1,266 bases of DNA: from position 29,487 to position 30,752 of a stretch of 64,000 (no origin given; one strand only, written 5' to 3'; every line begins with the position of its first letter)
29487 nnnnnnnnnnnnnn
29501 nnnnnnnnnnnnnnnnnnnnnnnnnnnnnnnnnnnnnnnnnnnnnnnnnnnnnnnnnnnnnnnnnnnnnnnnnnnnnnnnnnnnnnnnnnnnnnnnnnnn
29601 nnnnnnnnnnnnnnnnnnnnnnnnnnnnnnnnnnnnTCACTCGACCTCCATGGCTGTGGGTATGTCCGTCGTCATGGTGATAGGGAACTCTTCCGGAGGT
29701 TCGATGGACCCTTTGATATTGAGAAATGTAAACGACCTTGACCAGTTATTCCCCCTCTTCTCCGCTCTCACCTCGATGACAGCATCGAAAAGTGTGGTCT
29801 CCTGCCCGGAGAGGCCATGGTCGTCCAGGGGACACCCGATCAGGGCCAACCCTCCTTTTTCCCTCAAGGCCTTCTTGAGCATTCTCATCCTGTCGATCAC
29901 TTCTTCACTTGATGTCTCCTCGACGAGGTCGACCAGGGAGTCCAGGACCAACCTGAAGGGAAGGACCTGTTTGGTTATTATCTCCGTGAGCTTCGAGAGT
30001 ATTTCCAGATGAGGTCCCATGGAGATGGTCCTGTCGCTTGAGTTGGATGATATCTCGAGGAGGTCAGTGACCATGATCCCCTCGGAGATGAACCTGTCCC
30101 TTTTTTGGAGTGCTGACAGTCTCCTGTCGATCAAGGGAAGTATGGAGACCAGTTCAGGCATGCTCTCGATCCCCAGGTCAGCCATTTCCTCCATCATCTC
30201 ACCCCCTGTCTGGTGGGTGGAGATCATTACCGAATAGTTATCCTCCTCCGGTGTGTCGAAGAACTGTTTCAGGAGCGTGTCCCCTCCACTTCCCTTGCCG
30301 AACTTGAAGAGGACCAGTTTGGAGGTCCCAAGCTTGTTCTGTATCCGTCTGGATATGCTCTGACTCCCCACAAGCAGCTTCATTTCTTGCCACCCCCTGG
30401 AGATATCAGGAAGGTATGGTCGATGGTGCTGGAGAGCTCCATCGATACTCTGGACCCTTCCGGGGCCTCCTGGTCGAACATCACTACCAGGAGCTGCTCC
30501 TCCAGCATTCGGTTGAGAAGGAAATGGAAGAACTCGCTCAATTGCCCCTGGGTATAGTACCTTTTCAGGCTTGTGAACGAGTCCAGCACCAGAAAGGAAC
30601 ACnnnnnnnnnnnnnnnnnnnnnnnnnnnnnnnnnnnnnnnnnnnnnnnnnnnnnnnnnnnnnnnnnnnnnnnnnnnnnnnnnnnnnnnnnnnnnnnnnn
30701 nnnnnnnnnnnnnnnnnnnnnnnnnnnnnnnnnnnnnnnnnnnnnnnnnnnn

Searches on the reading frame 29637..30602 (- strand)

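Call 7: search_protein_families(library=pfam, proteins=[window:29637-30602:-], max_evalue=0.001)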
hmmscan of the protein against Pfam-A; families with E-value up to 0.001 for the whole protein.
window:29637-30602:- (321 aa): 2 families
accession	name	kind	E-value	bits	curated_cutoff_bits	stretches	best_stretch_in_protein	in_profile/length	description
PF24336.1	DUF7504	-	6.3e-06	27.2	27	1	216-278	116-179/179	Family of unknown function (DUF7504)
PF06745.19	ATPase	-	0.00049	20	26.6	0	178-311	85-220/231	KaiC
